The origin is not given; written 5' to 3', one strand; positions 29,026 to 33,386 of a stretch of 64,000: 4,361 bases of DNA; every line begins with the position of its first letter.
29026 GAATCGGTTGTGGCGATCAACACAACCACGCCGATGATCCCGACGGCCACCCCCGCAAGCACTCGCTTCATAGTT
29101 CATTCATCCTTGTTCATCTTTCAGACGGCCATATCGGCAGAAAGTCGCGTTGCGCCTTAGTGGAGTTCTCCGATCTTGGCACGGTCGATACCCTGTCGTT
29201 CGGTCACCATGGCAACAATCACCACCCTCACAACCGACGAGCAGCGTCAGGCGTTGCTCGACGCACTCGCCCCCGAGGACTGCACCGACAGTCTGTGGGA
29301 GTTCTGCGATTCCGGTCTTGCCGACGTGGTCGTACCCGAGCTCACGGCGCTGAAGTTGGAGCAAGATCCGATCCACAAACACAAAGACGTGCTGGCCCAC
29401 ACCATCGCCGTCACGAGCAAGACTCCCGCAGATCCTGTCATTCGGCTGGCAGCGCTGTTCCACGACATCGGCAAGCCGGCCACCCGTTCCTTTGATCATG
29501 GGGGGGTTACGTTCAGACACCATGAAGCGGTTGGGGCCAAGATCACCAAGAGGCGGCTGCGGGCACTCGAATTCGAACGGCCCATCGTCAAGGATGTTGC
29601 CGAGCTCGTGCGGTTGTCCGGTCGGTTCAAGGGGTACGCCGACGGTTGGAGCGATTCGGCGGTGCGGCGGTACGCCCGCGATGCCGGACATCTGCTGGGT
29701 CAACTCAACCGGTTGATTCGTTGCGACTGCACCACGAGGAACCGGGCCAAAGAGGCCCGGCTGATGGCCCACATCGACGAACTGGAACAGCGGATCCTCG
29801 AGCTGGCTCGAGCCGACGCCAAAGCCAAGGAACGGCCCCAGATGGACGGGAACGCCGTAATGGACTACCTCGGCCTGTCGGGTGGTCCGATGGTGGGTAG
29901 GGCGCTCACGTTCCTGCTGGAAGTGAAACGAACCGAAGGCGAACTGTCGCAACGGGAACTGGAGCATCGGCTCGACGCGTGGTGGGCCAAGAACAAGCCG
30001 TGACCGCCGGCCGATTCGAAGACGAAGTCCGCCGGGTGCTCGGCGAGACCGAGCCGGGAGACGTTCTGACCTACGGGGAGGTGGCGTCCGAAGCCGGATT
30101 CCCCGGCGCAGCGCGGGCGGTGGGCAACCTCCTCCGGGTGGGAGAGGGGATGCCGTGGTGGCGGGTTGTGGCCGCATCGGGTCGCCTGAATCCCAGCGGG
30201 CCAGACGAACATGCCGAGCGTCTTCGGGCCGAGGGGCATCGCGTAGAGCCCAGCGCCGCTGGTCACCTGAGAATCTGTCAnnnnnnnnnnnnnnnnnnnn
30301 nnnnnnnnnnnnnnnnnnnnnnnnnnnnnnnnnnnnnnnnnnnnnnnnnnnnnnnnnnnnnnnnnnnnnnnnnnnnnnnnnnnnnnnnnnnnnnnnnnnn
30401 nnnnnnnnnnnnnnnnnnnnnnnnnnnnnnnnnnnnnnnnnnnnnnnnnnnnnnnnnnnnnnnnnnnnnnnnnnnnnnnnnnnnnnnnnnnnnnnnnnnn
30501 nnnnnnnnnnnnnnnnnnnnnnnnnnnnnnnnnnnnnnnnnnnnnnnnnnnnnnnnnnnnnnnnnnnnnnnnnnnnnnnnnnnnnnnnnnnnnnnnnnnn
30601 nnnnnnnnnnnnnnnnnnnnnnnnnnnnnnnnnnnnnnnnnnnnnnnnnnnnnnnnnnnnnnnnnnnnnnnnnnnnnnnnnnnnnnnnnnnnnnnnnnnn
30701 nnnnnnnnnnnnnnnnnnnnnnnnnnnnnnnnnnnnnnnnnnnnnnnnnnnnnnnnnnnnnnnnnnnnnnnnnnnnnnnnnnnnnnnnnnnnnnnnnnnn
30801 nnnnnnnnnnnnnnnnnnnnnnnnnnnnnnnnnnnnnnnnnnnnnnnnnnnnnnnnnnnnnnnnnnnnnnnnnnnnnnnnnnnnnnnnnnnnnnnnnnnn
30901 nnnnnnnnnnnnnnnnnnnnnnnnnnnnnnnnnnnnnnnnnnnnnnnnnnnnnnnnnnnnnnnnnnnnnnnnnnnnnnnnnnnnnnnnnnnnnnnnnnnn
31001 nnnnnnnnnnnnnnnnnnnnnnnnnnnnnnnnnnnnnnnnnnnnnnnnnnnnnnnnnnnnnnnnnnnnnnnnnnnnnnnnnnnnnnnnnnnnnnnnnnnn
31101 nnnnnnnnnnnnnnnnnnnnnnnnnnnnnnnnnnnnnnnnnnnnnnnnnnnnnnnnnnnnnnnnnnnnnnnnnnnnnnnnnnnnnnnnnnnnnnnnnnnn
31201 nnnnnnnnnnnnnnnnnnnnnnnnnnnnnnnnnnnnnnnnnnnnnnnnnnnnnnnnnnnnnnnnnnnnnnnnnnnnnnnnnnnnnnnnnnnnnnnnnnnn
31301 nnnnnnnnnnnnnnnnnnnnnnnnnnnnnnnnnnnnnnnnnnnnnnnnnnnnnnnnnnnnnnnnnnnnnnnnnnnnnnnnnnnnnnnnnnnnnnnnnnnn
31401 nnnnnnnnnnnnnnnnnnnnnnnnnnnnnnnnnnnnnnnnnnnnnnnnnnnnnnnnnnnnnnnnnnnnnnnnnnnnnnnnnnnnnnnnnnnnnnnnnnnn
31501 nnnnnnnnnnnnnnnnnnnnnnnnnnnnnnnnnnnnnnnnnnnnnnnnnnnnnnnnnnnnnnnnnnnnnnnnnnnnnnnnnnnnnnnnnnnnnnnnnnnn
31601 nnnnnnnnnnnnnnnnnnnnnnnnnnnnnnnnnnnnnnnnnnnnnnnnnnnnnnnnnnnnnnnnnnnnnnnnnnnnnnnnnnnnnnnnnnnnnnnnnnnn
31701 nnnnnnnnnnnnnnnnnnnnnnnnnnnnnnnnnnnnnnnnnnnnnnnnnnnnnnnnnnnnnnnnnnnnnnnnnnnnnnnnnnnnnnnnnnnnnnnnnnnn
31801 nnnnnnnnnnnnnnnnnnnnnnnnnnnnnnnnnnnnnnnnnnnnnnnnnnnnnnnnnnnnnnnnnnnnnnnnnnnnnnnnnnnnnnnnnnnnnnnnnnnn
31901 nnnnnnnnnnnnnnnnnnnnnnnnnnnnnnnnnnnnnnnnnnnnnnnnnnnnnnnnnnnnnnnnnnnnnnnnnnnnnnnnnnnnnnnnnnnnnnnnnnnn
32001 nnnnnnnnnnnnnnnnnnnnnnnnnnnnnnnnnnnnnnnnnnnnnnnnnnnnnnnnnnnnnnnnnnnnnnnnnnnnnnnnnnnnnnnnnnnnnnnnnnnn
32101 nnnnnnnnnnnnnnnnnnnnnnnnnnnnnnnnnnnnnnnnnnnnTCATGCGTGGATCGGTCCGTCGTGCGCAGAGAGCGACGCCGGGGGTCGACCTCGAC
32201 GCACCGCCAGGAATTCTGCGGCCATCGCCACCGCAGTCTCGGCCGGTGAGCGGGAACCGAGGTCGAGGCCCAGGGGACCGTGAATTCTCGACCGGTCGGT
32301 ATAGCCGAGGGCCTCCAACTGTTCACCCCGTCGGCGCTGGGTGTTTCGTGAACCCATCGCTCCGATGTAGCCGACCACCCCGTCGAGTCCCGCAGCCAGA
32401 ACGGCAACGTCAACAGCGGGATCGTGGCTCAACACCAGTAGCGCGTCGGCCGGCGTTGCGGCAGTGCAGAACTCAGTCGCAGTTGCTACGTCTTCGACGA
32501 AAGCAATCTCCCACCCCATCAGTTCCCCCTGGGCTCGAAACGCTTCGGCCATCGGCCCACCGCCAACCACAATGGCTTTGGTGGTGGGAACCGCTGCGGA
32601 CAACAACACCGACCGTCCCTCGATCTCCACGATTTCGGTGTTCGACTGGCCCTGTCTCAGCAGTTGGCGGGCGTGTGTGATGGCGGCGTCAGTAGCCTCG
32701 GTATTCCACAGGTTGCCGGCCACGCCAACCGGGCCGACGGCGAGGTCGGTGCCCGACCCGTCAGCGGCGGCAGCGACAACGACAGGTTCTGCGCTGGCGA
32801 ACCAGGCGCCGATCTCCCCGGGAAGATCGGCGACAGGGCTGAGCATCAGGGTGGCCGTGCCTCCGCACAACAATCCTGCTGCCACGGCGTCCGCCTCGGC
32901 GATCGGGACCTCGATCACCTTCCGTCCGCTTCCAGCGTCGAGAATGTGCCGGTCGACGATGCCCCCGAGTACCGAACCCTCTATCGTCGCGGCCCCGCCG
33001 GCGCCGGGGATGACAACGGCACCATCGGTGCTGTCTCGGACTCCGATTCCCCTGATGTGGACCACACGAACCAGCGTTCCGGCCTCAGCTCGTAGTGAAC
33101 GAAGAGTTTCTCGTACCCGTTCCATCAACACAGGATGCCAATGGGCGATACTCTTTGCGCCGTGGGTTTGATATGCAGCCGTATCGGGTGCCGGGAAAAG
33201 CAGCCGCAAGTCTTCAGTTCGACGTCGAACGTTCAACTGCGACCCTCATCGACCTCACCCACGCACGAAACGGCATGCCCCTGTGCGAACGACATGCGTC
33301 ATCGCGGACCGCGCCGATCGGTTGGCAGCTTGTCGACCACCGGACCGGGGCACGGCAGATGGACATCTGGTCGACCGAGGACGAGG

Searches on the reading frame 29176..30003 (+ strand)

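Call 75: search_protein_families(library=pfam, proteins=[window:29176-30003:+], max_evalue=0.00001)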
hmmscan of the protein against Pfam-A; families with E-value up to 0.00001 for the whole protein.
window:29176-30003:+ (275 aa): 1 family
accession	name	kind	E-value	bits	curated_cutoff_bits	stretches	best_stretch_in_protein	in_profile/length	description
PF01966.28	HD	-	3.3e-09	37.5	22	1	88-202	26-112/116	HD domain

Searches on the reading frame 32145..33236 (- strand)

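Call 75: search_protein_families(library=pfam, proteins=[window:32145-33236:-], max_evalue=0.00001)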
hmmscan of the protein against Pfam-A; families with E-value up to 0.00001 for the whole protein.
window:32145-33236:- (363 aa): 1 family
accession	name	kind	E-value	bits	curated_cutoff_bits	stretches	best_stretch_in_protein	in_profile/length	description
PF13478.12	XdhC_C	-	1.5e-23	84.1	29.7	1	222-341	2-124/125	XdhC Rossmann domain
